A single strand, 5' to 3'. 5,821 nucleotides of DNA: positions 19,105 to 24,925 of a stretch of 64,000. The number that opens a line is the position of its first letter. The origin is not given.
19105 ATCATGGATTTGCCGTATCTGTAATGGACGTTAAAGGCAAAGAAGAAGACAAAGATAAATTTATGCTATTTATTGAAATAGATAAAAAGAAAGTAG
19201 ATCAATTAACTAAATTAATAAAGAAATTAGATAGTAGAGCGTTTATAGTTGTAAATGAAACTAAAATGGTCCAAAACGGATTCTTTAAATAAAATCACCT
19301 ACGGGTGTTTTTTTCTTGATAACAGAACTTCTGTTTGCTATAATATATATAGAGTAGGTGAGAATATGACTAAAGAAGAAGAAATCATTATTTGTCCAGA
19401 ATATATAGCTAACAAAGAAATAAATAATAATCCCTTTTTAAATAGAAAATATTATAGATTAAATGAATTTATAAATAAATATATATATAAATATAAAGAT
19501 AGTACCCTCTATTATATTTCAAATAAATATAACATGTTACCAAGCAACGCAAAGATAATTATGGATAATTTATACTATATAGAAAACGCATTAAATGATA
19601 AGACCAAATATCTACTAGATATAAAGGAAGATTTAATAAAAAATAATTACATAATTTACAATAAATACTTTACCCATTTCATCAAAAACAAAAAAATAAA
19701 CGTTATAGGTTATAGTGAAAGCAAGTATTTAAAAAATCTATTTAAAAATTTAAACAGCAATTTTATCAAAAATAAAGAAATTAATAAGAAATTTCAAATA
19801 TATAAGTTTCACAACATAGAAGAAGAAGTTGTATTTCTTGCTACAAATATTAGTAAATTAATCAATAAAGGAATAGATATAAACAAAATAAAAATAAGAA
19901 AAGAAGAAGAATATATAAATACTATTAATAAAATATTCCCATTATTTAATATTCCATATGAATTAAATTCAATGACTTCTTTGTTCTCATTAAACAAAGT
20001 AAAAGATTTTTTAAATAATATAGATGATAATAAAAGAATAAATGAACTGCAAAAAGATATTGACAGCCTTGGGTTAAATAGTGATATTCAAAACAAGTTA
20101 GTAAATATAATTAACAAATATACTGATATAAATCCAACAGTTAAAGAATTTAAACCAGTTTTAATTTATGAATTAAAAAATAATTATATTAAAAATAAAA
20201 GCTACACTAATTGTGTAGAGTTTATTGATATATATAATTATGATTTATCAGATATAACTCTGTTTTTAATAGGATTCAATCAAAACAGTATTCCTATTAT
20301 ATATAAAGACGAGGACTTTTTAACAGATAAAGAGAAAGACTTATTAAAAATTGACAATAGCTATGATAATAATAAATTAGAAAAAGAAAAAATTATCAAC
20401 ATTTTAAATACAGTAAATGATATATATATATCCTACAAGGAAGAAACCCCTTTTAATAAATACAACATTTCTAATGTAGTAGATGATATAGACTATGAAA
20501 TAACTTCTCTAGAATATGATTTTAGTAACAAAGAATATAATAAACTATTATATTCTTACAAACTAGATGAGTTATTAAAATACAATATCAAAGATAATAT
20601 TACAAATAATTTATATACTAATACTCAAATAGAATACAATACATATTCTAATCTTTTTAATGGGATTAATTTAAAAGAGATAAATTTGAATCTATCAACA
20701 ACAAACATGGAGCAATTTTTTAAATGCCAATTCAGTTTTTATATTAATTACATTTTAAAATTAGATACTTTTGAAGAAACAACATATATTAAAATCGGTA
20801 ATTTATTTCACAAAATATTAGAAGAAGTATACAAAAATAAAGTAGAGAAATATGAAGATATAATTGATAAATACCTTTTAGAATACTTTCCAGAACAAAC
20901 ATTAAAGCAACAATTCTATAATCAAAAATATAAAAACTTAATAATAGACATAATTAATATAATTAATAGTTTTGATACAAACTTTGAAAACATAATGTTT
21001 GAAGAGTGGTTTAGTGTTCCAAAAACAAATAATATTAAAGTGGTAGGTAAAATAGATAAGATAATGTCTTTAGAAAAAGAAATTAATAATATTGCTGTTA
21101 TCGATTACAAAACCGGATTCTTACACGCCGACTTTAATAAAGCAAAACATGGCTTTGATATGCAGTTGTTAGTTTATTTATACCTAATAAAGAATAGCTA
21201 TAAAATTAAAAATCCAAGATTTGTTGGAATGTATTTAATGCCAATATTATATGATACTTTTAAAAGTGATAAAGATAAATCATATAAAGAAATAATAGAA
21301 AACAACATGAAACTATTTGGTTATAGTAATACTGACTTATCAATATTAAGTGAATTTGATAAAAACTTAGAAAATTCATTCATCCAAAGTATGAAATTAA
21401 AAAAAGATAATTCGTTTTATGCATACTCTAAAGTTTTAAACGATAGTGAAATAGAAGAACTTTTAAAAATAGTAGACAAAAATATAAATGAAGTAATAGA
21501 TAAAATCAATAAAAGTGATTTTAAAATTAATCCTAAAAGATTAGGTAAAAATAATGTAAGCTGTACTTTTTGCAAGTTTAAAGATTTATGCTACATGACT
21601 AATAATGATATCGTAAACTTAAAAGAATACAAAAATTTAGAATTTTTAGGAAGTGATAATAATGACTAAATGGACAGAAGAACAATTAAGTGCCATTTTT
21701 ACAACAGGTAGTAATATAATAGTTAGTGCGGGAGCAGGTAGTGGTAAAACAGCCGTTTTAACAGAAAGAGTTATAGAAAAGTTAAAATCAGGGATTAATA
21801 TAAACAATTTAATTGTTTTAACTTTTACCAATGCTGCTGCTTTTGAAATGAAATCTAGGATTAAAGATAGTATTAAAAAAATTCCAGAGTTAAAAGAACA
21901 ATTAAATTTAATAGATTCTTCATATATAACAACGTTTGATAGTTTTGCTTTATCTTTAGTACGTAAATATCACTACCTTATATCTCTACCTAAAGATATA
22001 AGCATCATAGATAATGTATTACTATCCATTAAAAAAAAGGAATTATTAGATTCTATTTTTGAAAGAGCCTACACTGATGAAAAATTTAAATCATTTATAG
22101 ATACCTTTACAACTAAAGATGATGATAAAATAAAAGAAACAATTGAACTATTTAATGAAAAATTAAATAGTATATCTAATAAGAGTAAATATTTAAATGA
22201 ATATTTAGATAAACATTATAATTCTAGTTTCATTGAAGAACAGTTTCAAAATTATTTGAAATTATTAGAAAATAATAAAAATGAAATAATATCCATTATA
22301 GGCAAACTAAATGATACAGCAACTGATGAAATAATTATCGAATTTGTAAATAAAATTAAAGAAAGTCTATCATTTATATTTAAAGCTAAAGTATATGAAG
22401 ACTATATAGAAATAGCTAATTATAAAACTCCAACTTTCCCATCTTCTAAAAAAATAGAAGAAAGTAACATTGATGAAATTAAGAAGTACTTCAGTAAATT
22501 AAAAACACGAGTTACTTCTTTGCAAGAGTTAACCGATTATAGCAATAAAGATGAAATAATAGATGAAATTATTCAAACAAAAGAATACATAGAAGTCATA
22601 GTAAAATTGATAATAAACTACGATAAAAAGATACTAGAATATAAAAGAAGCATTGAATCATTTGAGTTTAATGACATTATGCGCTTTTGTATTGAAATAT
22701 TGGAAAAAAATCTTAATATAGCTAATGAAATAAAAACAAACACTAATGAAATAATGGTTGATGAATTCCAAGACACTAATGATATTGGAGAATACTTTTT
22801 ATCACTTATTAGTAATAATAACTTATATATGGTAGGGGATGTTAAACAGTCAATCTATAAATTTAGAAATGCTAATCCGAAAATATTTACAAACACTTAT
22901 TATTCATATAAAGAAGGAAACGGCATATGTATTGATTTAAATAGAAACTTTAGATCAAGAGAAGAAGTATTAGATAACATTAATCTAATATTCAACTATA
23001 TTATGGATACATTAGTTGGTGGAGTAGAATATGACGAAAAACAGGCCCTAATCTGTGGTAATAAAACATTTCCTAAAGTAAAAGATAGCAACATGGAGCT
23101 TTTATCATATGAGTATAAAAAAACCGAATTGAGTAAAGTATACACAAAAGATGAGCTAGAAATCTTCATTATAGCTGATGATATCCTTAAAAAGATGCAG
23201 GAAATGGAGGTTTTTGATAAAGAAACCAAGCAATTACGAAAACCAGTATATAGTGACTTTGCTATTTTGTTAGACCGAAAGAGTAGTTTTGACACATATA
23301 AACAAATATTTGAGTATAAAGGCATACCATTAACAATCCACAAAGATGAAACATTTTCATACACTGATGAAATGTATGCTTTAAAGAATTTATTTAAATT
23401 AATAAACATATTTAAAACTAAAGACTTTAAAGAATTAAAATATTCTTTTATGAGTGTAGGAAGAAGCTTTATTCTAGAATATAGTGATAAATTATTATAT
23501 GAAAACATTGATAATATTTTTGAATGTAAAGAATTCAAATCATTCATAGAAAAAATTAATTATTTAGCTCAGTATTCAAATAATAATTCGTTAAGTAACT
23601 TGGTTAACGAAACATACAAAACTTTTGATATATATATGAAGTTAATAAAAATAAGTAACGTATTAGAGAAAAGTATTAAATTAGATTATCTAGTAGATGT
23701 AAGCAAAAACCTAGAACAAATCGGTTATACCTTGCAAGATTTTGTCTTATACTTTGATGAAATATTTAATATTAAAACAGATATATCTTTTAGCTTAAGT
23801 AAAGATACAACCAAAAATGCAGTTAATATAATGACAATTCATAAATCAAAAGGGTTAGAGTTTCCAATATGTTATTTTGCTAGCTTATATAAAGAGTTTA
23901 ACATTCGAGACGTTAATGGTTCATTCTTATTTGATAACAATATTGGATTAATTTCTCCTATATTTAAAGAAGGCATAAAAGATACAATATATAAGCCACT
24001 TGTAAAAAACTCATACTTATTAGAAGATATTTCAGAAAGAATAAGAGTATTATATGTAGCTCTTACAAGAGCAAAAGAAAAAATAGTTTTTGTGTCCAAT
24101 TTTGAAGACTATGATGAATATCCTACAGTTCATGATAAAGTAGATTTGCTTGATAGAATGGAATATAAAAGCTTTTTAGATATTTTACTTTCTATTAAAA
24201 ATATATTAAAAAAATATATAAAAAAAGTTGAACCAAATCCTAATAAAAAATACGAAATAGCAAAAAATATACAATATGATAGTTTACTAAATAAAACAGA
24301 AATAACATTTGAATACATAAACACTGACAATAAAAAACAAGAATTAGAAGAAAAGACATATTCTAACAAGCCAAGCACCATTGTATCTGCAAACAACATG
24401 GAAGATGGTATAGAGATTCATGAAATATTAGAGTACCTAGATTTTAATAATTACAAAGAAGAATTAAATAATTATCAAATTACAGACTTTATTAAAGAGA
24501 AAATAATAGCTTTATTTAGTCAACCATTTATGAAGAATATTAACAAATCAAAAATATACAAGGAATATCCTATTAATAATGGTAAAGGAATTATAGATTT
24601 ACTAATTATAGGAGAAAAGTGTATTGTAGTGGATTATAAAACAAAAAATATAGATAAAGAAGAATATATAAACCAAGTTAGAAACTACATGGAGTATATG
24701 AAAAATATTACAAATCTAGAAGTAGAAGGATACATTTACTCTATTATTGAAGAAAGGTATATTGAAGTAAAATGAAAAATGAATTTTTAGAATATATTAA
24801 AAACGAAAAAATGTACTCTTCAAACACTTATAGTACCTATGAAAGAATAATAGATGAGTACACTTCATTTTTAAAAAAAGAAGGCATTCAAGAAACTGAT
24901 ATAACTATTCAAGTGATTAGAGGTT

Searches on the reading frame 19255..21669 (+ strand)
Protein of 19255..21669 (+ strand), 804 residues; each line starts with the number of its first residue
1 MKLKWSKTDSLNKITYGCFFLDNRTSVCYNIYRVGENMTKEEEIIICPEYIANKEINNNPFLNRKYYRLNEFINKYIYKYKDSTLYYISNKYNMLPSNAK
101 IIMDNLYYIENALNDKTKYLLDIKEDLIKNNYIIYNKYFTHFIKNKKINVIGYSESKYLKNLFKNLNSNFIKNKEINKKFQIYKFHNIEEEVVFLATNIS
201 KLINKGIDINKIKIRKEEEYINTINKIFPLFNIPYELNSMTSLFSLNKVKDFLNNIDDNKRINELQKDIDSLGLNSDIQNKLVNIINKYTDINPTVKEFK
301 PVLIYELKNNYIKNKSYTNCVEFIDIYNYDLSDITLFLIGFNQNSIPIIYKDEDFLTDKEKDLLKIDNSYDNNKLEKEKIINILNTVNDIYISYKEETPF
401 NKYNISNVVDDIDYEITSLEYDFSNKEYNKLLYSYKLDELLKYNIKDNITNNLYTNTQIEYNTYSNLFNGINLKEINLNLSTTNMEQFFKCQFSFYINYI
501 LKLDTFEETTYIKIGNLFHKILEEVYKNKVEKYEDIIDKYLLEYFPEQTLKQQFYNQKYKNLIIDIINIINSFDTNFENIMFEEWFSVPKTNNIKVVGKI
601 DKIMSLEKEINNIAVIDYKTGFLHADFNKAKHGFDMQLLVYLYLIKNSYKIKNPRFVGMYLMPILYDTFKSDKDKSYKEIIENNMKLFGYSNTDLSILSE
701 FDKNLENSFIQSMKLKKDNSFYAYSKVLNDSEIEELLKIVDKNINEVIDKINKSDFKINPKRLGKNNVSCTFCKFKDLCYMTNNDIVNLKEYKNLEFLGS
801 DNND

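Call 63: search_protein_families(library=pfam, proteins=[window:19255-21669:+], max_evalue=0.00001)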
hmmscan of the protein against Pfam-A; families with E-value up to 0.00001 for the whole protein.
window:19255-21669:+ (804 aa): 1 family
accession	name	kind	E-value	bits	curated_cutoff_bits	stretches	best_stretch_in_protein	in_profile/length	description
PF12705.13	PDDEXK_1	-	9.5e-27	94.9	22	1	480-779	2-246/247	PD-(D/E)XK nuclease superfamily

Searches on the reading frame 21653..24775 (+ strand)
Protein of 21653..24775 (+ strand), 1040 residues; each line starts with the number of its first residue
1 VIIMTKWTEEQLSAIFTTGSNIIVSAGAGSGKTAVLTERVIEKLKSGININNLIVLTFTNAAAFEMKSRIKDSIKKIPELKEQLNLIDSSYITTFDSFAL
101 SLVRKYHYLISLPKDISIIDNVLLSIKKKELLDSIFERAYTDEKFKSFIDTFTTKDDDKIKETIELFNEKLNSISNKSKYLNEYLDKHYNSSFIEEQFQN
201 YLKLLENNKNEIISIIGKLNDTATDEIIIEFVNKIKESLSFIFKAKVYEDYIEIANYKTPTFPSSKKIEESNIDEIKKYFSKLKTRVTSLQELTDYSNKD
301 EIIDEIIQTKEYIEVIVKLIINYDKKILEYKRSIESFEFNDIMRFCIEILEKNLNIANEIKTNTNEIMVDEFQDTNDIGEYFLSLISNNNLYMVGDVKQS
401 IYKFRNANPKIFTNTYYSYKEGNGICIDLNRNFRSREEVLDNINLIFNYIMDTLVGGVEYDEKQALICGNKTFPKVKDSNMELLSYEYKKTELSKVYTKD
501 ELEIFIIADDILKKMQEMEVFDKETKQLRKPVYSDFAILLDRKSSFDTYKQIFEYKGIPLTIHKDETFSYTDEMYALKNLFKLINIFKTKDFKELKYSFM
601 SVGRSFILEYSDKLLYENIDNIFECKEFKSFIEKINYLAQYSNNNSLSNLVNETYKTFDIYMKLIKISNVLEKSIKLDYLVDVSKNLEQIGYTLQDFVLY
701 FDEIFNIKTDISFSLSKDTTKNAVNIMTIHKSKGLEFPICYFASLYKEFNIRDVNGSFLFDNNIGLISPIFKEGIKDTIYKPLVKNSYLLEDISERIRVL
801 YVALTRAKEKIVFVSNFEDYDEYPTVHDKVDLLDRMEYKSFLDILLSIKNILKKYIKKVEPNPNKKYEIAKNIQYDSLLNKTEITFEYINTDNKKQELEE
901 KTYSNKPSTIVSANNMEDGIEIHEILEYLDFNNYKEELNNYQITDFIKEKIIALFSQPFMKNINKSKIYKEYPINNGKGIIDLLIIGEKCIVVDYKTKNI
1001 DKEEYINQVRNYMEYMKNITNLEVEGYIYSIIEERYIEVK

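Call 64: search_protein_families(library=pfam, proteins=[window:21653-24775:+], max_evalue=0.00001)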
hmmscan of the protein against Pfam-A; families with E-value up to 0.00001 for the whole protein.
window:21653-24775:+ (1040 aa): 4 families
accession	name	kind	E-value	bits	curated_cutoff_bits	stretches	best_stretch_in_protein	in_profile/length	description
PF00580.27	UvrD-helicase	-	4.2e-49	168.1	23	2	7-222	1-186/271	UvrD/REP helicase N-terminal domain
PF13361.12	UvrD_C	-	5.3e-18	66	25.6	1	427-813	1-345/350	UvrD-like helicase C-terminal domain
PF13245.12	AAA_19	-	6.6e-15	55.9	25.1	1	17-405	9-134/134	AAA domain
PF13538.12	UvrD_C_2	-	7e-08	32.7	27.4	0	795-814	33-52/52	UvrD-like helicase C-terminal domain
